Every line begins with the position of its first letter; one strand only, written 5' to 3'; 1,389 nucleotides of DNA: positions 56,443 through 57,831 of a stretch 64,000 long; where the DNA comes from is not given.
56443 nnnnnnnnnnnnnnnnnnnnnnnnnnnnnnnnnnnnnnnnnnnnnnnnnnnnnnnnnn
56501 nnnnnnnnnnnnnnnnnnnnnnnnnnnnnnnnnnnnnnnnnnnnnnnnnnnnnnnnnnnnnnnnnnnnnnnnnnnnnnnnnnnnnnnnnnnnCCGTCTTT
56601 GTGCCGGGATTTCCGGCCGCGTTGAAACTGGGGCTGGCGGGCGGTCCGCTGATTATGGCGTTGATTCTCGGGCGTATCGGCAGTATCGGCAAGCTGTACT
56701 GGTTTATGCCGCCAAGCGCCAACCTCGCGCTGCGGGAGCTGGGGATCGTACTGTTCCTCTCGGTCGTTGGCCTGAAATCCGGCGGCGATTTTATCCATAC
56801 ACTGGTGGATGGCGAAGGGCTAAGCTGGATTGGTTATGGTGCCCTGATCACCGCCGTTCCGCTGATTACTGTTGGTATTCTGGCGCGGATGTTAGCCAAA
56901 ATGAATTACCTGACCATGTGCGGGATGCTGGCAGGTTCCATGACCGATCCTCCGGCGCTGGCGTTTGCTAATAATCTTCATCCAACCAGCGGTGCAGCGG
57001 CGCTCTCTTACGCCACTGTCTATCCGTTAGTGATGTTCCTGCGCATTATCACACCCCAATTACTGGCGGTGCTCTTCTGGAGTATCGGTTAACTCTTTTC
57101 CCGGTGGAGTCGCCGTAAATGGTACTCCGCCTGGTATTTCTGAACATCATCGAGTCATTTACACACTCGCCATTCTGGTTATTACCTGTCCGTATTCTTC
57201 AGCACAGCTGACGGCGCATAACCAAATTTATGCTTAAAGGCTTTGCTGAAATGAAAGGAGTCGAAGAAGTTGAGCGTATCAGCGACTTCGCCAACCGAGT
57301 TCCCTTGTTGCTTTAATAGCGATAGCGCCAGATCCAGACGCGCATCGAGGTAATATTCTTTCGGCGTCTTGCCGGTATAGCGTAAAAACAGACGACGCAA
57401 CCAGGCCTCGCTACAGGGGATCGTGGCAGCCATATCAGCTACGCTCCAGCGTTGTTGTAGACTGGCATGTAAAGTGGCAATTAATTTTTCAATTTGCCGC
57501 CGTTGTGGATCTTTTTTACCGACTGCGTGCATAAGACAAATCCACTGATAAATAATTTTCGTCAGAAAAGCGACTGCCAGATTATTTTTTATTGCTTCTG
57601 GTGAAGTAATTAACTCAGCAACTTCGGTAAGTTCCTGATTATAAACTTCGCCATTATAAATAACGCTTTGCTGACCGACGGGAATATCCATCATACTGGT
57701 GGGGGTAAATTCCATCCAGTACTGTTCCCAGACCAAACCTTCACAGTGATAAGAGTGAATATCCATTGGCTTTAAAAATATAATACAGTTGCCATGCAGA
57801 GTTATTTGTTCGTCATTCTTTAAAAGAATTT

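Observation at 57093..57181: yidE and yidL are separated by only 89 bp; the K-12 yidP-glvCBG segment appears absent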

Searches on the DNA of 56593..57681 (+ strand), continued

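Call 17: search_rna_families(source=window, start=56800, end=57500, threshold=evalue, max_evalue=1)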
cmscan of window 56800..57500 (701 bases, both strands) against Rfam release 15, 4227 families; matches with E-value up to 1: 1.
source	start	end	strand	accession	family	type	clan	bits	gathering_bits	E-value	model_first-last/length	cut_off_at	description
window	57123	57248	-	RF00407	SNORA50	Gene; snRNA; snoRNA; HACA-box;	CL00034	19.2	90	0.67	1-136/136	no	Small nucleolar RNA SNORA50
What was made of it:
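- On Known structured RNA (Rfam): The only match is a chance-level SNORA50 hit, at 19 bits against a gathering score of 90 (call 17).
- Tried and rejected: Rfam: a scan of 56800-57500 at a permissive threshold gave only a chance SNORA50 hit (call 17).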

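Call 31: search_dna_similar(query=L083:6235-6705:+, collection=ecoli_genomes, mode=near, max_rows=30, rows=spread)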
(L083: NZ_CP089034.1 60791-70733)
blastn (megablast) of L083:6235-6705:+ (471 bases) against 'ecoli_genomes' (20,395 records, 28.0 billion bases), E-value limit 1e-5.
Records with a match: 1653; places in all: 1653; records where one place covers at least 80% of the query: 1650.
Genomes with a match: 1653 of 5426; with a place that covers at least 80% of the query: 1650. Places per genome that has any: lowest 1, median 1, highest 1. On chromosomes: 1653 places; on plasmids: 0.
Best place of each record, by identity: >=99% 341; 95-99% 1311; 80-90% 1.
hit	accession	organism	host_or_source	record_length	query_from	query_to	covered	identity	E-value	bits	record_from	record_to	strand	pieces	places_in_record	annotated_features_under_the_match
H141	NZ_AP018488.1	Escherichia coli O157:H7 strain PV15-279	Homo sapiens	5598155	1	471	100%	100.0%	0e+0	870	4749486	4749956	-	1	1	6-phospho-alpha-glucosidase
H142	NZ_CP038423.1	Escherichia coli O157:H7 strain 7409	bovine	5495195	1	471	100%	100.0%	0e+0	870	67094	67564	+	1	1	6-phospho-alpha-glucosidase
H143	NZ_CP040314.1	Escherichia coli strain MA11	meat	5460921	1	471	100%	100.0%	0e+0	870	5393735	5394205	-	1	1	6-phospho-alpha-glucosidase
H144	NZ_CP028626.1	Escherichia coli strain 137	cattle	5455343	1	471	100%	100.0%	0e+0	870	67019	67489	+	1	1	6-phospho-alpha-glucosidase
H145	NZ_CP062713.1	Escherichia coli O157:H7 strain Z1830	Bovine Faeces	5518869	1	471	100%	100.0%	0e+0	870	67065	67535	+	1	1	6-phospho-alpha-glucosidase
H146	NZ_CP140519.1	Escherichia coli strain PNUSAE151637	Homo sapiens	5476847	1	471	100%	100.0%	0e+0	870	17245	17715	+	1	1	6-phospho-alpha-glucosidase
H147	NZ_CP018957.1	Escherichia coli strain Ecol_316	Homo sapiens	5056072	1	471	100%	98.9%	0e+0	843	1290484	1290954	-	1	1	6-phospho-alpha-glucosidase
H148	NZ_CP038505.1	Escherichia coli strain 28Eco12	Homo sapiens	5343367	1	471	100%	98.7%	0e+0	837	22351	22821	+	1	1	6-phospho-alpha-glucosidase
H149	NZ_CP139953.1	Escherichia coli strain Nord1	Homo sapiens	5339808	1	471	100%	98.7%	0e+0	837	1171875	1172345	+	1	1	6-phospho-alpha-glucosidase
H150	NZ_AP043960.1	Escherichia coli strain 21AH004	Felis catus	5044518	1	471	100%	98.7%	0e+0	837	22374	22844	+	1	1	6-phospho-alpha-glucosidase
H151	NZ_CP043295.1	Escherichia coli strain WCHEC040047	Homo sapiens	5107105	1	471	100%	98.5%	0e+0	832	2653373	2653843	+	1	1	6-phospho-alpha-glucosidase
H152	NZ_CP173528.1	Escherichia coli strain 98210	Homo sapiens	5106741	1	471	100%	98.5%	0e+0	832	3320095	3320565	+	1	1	6-phospho-alpha-glucosidase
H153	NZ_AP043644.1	Escherichia coli strain AST85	Homo sapiens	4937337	1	471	100%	98.5%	0e+0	832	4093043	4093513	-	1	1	6-phospho-alpha-glucosidase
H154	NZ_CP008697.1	Escherichia coli strain ST648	Homo sapiens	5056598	1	471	100%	98.3%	0e+0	826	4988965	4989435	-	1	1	6-phospho-alpha-glucosidase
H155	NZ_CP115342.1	Escherichia coli strain CUVET21-1780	dog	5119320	1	471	100%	98.3%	0e+0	826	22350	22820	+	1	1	6-phospho-alpha-glucosidase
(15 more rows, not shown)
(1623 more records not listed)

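Call 35: get_annotated_region(hit=H137, flank=1500)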
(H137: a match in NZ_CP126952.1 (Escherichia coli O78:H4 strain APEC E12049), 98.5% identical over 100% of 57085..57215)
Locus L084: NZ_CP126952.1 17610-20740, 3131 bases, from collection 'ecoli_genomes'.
description: Escherichia coli O78:H4 strain APEC E12049 chromosome, complete genome
organism: Escherichia coli O78:H4 strain APEC E12049 (NCBI taxid 2854732)
replicon: chromosome; assembly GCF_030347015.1
host: Gallus gallus; source: liver; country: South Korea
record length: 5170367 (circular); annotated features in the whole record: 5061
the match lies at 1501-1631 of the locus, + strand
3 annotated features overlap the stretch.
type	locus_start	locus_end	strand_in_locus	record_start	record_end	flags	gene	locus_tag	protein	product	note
CDS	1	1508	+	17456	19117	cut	yidE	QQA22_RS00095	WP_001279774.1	putative transporter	-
CDS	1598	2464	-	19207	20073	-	yidL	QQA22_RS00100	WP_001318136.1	helix-turn-helix transcriptional regulator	-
CDS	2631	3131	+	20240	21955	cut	yidK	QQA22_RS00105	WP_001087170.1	solute:sodium symporter family transporter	-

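Call 36: get_annotated_region(hit=H9, flank=1000)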
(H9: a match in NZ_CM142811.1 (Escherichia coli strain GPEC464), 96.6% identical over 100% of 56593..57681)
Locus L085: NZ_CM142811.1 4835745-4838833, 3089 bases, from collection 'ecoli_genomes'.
description: Escherichia coli strain GPEC464 chromosome, whole genome shotgun sequence
organism: Escherichia coli strain GPEC464 (NCBI taxid 562)
replicon: chromosome; assembly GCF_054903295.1
host: -; source: chicken; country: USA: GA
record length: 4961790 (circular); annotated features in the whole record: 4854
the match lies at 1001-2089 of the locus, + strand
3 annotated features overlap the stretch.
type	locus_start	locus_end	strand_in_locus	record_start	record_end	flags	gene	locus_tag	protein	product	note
CDS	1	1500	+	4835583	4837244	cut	yidE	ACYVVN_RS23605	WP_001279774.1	putative transporter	-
CDS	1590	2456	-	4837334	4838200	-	yidL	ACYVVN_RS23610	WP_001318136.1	helix-turn-helix transcriptional regulator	-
CDS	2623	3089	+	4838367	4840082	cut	yidK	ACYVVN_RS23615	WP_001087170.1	solute:sodium symporter family transporter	-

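Call 37: get_annotated_region(hit=H6, flank=1000)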
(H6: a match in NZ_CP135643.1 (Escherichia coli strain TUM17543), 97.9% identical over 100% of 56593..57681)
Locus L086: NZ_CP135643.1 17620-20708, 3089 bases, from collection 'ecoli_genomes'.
description: Escherichia coli strain TUM17543 chromosome, complete genome
organism: Escherichia coli strain TUM17543 (NCBI taxid 562)
replicon: chromosome; assembly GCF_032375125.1
host: missing; source: missing; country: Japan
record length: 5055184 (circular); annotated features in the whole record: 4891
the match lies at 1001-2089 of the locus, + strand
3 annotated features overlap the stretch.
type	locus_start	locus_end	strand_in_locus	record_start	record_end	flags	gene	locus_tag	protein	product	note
CDS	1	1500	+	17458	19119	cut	yidE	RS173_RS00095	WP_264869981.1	putative transporter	-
CDS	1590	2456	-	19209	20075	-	yidL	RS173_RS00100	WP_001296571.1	AraC family transcriptional regulator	-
CDS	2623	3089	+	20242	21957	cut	yidK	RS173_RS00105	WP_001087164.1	solute:sodium symporter family transporter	-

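Call 38: get_annotated_region(hit=H140, flank=6000)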
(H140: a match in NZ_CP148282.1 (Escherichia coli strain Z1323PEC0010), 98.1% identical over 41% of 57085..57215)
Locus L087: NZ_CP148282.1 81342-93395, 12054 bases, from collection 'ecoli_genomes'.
description: Escherichia coli strain Z1323PEC0010 chromosome, complete genome
organism: Escherichia coli strain Z1323PEC0010 (NCBI taxid 562)
replicon: chromosome; assembly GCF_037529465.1
host: Dog; source: -; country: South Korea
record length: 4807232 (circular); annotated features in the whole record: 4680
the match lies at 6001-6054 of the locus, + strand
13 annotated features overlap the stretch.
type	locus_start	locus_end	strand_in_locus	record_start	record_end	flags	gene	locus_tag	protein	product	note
CDS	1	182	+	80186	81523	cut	dgoT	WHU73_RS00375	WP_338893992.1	MFS transporter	-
CDS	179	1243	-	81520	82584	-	cbrA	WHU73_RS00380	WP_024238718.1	colicin M resistance lipid reductase CbrA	-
CDS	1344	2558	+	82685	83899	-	yidR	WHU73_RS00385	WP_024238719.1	DUF3748 domain-containing protein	-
CDS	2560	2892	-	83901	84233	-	yidQ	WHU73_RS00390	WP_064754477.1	YceK/YidQ family lipoprotein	-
sequence_feature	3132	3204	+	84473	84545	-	-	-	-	-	ROSE (Repression Of Heat Shock gene Expression) occurs in the 5'-region of heat shock genes and acts as an RNA ...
CDS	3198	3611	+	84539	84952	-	ibpA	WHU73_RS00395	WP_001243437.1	small heat shock chaperone IbpA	-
CDS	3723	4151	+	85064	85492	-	ibpB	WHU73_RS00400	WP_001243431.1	small heat shock chaperone IbpB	-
CDS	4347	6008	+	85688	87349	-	yidE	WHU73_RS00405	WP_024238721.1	putative transporter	-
CDS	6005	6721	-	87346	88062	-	yidP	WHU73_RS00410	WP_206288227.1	GntR family transcriptional regulator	-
CDS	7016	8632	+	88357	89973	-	-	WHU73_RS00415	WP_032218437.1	PTS sugar transporter subunit IIB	-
CDS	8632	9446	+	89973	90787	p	-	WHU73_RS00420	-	hypothetical protein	frameshifted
CDS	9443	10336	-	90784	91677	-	yidL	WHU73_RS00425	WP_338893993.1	AraC family transcriptional regulator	-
CDS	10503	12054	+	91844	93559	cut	yidK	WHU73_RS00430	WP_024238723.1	solute:sodium symporter family transporter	-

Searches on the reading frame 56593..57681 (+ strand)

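Call 40: search_protein_families(proteins=[L083:2997-3713:-, L083:4009-5625:+, L083:5625-6947:+, L083:6944-7837:-], library=ncbifam, max_evalue=1e-10)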
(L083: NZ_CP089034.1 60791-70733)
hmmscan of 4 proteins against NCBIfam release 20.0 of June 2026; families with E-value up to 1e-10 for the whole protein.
L083:2997-3713:- (238 aa): 9 families
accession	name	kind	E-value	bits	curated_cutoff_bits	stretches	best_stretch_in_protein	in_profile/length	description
NF007292.0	PRK09764.1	equivalog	7.1e-43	146.5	281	1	2-226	6-230/240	GntR family transcriptional regulator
NF041547.1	GntR_LSA1692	equivalog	8.6e-41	140.1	275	1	2-232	2-232/233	GntR family transcriptional regulator, LSA1692 subfamily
TIGR02325.1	C_P_lyase_phnF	equivalog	8.9e-29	100.7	156.8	1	2-222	9-230/238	phosphonate metabolism transcriptional regulator PhnF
NF008491.0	PRK11402.1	subfamily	4.1e-27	95.2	269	1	3-222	13-232/243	GntR family transcriptional regulator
TIGR02018.2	his_ut_repres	equivalog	1.5e-26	93.2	220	1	3-227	1-223/226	histidine utilization transcriptional repressor HutC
TIGR03337.1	phnR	equivalog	7.2e-25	88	296.75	1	3-216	3-216/231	phosphonate utilization transcriptional regulator PhnR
TIGR02404.1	trehalos_R_Bsub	equivalog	1.6e-24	86.8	211.95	1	3-170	2-171/233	trehalose operon repressor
NF007486.0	PRK10079.1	equivalog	7e-24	84.9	363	1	2-221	13-232/241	phosphonate metabolism transcriptional regulator PhnF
NF052441.1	TransRegRv0792c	equivalog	4.3e-19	68.8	400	1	6-235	21-251/260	Rv0792c family HTH-type transcriptional regulator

L083:4009-5625:+ (538 aa): 14 families
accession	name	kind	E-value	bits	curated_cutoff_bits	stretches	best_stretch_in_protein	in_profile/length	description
TIGR02005.1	PTS-IIBC-alpha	subfamily_domain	4e-289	959.2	607.3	1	2-523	1-524/524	alpha-glucoside-specific PTS transporter subunit IIBC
NF007255.0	PRK09702.1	equivalog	2.1e-112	372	321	1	378-538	1-161/161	PTS sugar transporter subunit IIB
TIGR02002.1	PTS-II-BC-glcB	equivalog_domain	3.4e-94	316.3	591.8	1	2-524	5-501/502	glucose-specific PTS transporter subunit IIBC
TIGR00852.1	pts-Glc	subfamily_domain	3.7e-94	315.3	291.1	1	60-358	1-290/290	maltose/glucose-specific PTS transporter subunit IIC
TIGR01998.1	PTS-II-BC-nag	equivalog_domain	7.3e-90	302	553.2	1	2-519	2-474/475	N-acetylglucosamine-specific PTS transporter subunit IIBC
TIGR02004.1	PTS-IIBC-malX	hypoth_equivalog_domain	2.6e-82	277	632.2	1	5-522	8-516/517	maltose/glucose-specific PTS transporter subunit IIBC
NF007509.0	PRK10110.1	subfamily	4.3e-82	276.2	665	1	5-527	15-529/530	PTS maltose transporter subunit IICB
NF008301.0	PRK11089.1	equivalog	3.5e-73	246.9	647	1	2-525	6-476/477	PTS glucose transporter subunit IIBC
NF007608.0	PRK10255.1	equivalog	1.9e-58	198.4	1010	1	53-526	38-469/648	PTS N-acetyl glucosamine transporter subunit IIABC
TIGR02003.1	PTS-II-BC-unk1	hypoth_equivalog_domain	6.6e-42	143.8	649.85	2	289-524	317-546/547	PTS transporter subunit IIBC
TIGR00826.1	EIIB_glc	domain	1.2e-31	108.9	45.75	1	410-509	2-88/88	glucose PTS transporter subunit EIIB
TIGR01996.1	PTS-II-BC-sucr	equivalog_domain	5e-13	48.5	559.3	1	449-524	5-81/461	sucrose-specific PTS transporter subunit IIBC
TIGR01995.1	PTS-II-ABC-beta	subfamily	4.3e-12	45.3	614.7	1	449-529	4-84/618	beta-glucoside-specific PTS transporter subunit IIABC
NF007311.0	PRK09796.1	equivalog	2.6e-11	42.8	722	1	450-530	9-89/485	PTS cellobiose/arbutin/salicin transporter subunit IIBC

L083:5625-6947:+ (440 aa): 2 families
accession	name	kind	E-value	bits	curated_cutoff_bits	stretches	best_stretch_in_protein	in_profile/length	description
NF011657.0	PRK15076.1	subfamily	4.5e-52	177.1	486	1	5-438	4-428/432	alpha-galactosidase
NF041089.1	alpha_gluc_AglA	equivalog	1.8e-19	70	650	0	10-226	7-225/464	alpha-glucosidase AglA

L083:6944-7837:- (297 aa): 6 families
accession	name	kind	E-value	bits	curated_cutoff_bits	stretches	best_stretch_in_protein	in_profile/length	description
NF007860.0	PRK10572.1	equivalog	6.3e-15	54.8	208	1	61-285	49-284/292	arabinose operon transcriptional regulator AraC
NF052371.1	TransRegGbdRPseu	equivalog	2.9e-14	52.9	480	1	171-284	215-325/365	choline metabolism transcriptional regulator GbdR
TIGR04094.1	adjacent_YSIRK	equivalog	1.1e-13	51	200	1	184-280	285-380/383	YSIRK-targeted surface antigen transcriptional regulator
NF010028.0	PRK13503.1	equivalog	7.1e-13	48.6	288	1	69-286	43-273/278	HTH-type transcriptional activator RhaS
NF006902.0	PRK09393.1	equivalog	3.1e-12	46.3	425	1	182-288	218-324/327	transcriptional regulator FtrA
NF010025.2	PRK13500.1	equivalog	6.5e-11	42.3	525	1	155-283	145-275/282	HTH-type transcriptional activator RhaR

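Call 42: profile_search(protein=L083:2997-3713:-)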
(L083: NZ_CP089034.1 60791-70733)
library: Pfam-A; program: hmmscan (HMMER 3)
A. the first sequence (238 residues): domains with independent E <= 10: 11; with E <= 0.001: 4
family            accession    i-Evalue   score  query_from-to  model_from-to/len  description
UTRA              PF07702.18    2.2e-30   105.7      87-224         2-140/141  UTRA domain
GntR              PF00392.27    6.8e-21    74.1       3-64          2-63/64  Bacterial regulatory proteins, gntR family
HTH_11            PF08279.18    2.2e-05    24.7      29-56         19-46/55  HTH domain
HTH_DeoR          PF08220.18    0.00013    22.1      30-61         19-50/57  DeoR-like helix-turn-helix domain
HTH_41            PF14502.12      0.022    14.7      30-65         11-48/48  Helix-turn-helix domain
MarR_2            PF12802.13       0.05    14.2      31-58         26-53/61  MarR family
HMUD2             PF18747.7        0.19    11.3     127-163       103-139/298  5-hmdU DNA kinase 2
RepL              PF05732.17       0.24    11.3      22-73         72-122/164  Firmicute plasmid replication protein (RepL)
HTH_36            PF13730.12       0.25    11.6      29-54         29-54/55  Helix-turn-helix domain
HVO_A0261_N       PF25213.1        0.35    11.2      29-64         28-61/86  HVO_A0261 N-terminal domain
DUF7543           PF24399.1        0.46    11.0      55-74         25-44/71  Family of unknown function (DUF7543)
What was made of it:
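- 57136..57182 (-): Distal, decayed part of the yidP relic: 35 of 47 bases identical to K-12 yidP, corresponding to about codons 206-221 inside the UTRA domain. The Pfam UTRA domain spans residues 87-224 of the 238-residue YidP (call 42).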
